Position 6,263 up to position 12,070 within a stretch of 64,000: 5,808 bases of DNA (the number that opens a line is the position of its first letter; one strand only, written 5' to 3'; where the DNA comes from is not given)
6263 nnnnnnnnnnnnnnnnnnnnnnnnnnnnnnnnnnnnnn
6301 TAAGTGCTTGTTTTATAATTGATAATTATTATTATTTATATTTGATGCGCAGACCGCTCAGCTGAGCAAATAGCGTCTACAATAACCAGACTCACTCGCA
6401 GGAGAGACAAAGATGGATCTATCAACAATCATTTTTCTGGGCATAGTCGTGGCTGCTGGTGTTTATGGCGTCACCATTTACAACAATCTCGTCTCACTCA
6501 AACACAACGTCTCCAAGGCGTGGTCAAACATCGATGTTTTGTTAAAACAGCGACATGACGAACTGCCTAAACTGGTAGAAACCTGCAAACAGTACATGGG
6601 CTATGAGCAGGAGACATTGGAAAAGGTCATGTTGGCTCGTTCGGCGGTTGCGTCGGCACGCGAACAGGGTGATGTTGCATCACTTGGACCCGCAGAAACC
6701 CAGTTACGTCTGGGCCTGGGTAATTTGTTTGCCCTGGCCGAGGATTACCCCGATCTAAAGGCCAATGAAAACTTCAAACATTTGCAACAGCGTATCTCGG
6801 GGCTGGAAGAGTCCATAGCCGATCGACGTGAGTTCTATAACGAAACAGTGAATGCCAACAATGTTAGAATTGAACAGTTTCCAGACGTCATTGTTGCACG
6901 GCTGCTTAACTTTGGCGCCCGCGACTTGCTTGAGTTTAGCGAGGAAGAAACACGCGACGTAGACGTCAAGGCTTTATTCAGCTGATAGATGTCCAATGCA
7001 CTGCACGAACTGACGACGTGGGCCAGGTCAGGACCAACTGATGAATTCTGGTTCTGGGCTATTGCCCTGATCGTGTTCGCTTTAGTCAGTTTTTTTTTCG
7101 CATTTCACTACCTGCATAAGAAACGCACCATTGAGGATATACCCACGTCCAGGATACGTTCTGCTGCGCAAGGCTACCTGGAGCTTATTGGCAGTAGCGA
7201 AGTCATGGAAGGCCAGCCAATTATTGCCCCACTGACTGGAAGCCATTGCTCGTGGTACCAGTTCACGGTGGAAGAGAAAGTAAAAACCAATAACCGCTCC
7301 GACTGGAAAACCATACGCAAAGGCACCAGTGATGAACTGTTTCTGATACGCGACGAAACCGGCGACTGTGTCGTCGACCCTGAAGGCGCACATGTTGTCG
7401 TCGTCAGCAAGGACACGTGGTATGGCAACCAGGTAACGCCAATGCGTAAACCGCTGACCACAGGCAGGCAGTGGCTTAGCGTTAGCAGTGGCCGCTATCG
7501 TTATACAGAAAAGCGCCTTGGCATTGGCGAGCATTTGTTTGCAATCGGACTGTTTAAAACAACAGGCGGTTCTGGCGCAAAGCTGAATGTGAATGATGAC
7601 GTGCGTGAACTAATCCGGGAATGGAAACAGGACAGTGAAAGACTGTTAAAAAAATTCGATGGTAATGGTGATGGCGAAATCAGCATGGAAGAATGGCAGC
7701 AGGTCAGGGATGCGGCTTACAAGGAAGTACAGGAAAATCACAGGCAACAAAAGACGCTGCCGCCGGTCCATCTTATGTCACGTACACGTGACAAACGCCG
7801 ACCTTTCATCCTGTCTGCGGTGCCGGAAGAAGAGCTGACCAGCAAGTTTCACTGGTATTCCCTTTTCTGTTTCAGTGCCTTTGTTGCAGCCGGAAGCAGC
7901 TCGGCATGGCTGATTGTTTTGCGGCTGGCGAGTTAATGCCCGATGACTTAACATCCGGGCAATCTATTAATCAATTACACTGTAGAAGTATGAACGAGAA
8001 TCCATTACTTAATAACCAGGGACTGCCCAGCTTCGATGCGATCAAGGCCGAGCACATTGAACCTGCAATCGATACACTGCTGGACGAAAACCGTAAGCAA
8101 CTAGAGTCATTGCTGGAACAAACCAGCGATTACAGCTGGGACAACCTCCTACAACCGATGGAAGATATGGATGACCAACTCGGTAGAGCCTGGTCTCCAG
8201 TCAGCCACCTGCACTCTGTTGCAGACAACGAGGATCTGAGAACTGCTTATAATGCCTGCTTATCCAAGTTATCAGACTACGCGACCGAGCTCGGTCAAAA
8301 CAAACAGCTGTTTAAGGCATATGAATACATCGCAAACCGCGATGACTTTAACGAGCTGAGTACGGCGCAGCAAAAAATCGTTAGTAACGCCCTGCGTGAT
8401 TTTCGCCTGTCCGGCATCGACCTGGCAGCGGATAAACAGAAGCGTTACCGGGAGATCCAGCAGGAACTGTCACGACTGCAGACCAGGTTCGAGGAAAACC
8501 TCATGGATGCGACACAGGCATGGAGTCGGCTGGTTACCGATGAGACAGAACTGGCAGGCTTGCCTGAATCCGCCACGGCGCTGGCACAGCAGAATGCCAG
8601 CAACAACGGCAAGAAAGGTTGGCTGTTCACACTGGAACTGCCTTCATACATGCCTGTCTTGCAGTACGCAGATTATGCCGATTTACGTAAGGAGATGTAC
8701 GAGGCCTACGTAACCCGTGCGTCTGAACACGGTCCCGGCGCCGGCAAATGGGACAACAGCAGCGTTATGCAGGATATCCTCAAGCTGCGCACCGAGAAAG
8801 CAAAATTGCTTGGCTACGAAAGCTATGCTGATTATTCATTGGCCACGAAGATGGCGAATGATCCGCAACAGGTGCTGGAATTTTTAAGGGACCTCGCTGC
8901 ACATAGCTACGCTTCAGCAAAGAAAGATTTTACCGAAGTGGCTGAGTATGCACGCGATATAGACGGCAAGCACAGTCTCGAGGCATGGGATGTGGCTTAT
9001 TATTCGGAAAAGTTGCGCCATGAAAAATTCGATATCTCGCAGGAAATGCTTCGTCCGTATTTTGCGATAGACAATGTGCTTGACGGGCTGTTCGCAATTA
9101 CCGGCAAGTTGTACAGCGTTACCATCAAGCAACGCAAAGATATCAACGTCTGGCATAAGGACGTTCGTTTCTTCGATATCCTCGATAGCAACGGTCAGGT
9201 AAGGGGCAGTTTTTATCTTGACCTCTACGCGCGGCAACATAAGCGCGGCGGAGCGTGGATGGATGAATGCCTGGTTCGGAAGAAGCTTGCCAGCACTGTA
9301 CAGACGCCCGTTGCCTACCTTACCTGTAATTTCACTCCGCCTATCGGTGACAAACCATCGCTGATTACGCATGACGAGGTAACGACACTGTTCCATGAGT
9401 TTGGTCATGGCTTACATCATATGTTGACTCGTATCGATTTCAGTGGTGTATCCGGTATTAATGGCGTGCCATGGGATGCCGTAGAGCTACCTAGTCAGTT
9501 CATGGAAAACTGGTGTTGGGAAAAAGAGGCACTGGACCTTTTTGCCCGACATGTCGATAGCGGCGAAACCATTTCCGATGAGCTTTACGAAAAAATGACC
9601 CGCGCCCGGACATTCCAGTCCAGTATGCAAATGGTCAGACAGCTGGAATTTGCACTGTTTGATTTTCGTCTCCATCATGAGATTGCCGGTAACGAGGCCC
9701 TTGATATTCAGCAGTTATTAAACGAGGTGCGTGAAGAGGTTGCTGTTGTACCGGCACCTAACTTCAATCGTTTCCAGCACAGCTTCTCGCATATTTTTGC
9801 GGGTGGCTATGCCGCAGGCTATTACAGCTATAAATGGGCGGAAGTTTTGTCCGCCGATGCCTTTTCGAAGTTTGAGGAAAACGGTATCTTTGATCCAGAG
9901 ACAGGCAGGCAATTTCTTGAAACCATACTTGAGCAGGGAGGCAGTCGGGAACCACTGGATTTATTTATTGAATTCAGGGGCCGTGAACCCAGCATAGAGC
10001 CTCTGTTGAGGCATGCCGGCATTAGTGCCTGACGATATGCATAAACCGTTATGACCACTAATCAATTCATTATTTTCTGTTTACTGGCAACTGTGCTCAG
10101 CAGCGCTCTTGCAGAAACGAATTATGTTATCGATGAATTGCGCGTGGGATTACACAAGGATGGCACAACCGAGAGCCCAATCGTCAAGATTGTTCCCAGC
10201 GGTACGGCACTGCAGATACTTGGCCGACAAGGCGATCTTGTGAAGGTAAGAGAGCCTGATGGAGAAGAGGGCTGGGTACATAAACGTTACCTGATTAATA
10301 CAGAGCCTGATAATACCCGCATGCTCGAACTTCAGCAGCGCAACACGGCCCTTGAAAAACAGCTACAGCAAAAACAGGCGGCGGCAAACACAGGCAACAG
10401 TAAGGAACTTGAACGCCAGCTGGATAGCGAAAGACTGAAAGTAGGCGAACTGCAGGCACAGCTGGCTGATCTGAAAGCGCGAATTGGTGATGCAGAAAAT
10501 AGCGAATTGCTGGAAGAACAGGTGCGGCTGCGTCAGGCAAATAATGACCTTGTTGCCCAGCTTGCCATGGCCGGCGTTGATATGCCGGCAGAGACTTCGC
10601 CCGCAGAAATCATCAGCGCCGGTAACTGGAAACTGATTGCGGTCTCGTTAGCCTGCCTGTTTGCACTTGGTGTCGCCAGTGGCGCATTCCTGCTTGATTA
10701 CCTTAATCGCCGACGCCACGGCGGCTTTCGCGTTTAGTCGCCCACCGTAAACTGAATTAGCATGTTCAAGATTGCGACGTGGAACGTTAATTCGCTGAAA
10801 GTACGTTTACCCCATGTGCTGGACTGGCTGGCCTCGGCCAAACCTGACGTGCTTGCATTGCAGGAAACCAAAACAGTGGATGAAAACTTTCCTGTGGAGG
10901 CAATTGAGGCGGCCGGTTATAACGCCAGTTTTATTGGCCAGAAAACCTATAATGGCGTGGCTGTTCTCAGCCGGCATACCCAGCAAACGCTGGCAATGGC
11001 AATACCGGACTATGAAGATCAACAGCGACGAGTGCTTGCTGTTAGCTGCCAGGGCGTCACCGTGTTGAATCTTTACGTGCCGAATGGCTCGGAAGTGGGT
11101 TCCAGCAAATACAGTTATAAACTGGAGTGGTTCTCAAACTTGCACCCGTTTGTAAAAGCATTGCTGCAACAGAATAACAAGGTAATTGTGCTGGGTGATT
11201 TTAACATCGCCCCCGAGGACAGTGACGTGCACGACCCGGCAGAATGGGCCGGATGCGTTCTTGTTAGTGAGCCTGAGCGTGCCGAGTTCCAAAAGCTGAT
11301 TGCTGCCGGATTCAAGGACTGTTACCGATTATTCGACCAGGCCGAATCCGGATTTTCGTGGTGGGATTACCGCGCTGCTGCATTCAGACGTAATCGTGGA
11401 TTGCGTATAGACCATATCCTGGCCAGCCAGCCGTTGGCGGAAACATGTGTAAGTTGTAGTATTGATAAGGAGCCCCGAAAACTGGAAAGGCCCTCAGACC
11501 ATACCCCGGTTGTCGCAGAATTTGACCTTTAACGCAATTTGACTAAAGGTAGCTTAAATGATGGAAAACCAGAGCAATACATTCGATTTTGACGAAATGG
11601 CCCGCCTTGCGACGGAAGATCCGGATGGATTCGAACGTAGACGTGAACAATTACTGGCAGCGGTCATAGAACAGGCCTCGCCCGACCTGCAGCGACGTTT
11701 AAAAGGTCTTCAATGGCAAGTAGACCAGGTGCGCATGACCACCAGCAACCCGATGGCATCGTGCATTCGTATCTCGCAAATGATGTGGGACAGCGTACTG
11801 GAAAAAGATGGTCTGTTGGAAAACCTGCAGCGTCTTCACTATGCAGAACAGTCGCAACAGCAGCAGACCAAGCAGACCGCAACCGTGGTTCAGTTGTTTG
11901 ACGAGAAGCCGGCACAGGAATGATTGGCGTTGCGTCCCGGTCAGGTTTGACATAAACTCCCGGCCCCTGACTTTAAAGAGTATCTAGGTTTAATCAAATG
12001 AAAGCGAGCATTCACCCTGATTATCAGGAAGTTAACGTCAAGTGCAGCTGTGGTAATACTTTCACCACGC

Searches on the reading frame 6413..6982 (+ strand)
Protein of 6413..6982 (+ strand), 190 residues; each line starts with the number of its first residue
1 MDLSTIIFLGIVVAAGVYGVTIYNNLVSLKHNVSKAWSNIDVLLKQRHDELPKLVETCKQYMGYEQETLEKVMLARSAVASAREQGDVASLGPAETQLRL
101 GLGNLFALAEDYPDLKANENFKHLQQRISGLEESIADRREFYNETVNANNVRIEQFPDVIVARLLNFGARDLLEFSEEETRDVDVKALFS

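Call 32: search_protein_families(library=pfam, proteins=[window:6413-6982:+], max_evalue=0.000001)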
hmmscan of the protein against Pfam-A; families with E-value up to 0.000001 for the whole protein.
window:6413-6982:+ (190 aa): 1 family
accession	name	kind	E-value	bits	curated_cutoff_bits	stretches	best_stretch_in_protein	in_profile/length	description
PF04011.17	LemA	-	2.1e-45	154.6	26.2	1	36-186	1-148/149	LemA family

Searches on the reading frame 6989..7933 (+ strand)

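Call 32: search_protein_families(library=pfam, proteins=[window:6989-7933:+], max_evalue=0.000001)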
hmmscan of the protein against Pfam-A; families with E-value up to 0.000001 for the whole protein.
window:6989-7933:+ (315 aa): 1 family
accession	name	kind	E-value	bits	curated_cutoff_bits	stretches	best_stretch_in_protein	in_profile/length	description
PF12483.13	GIDE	-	7.4e-12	45.4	23.6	1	96-193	10-108/160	E3 Ubiquitin ligase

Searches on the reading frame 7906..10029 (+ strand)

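Call 32: search_protein_families(library=pfam, proteins=[window:7906-10029:+], max_evalue=0.000001)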
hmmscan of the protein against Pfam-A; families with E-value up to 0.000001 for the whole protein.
window:7906-10029:+ (708 aa): 2 families
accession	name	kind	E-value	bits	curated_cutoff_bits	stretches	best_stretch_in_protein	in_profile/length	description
PF01432.26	Peptidase_M3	-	1.8e-157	525.8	27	1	252-705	2-456/457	Peptidase family M3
PF19310.4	TOP_N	-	1.1e-27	96.7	27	1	56-177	2-122/123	Neurolysin/Thimet oligopeptidase, N-terminal domain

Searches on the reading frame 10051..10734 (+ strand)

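Call 32: search_protein_families(library=pfam, proteins=[window:10051-10734:+], max_evalue=0.000001)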
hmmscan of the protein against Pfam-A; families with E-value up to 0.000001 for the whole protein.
window:10051-10734:+ (228 aa): 1 family
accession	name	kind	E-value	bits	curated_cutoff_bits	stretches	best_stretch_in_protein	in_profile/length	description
PF08239.17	SH3_3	-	2.1e-10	41.1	27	1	35-81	6-53/54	Bacterial SH3 domain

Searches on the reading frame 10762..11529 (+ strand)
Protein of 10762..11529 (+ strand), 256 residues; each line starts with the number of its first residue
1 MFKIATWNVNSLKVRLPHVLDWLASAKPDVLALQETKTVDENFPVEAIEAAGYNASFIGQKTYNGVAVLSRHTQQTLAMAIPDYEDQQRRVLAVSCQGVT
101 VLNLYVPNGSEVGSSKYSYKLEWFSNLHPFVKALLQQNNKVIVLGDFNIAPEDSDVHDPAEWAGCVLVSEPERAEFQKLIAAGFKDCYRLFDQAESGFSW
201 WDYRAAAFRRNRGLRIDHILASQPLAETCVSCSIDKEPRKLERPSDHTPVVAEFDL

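Call 32: search_protein_families(library=pfam, proteins=[window:10762-11529:+], max_evalue=0.000001)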
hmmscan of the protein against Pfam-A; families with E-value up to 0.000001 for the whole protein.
window:10762-11529:+ (256 aa): 1 family
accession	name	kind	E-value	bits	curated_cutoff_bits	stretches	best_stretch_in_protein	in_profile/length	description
PF03372.29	Exo_endo_phos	-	3.7e-36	125.3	24.5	1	5-247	1-225/225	Endonuclease/Exonuclease/phosphatase family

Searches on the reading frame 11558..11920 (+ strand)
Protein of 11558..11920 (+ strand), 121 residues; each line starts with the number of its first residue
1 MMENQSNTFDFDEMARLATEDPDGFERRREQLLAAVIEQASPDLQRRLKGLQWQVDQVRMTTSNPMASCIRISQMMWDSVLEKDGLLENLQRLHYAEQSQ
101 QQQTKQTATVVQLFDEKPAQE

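Call 33: search_protein_families(library=pfam, proteins=[window:11558-11920:+], max_evalue=0.000001)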
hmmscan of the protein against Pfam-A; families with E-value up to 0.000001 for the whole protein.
window:11558-11920:+ (121 aa): 1 family
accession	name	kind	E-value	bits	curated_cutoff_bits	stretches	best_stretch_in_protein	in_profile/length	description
PF11333.13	DUF3135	-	5.7e-27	94.3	22.7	1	8-82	2-76/81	Protein of unknown function (DUF3135)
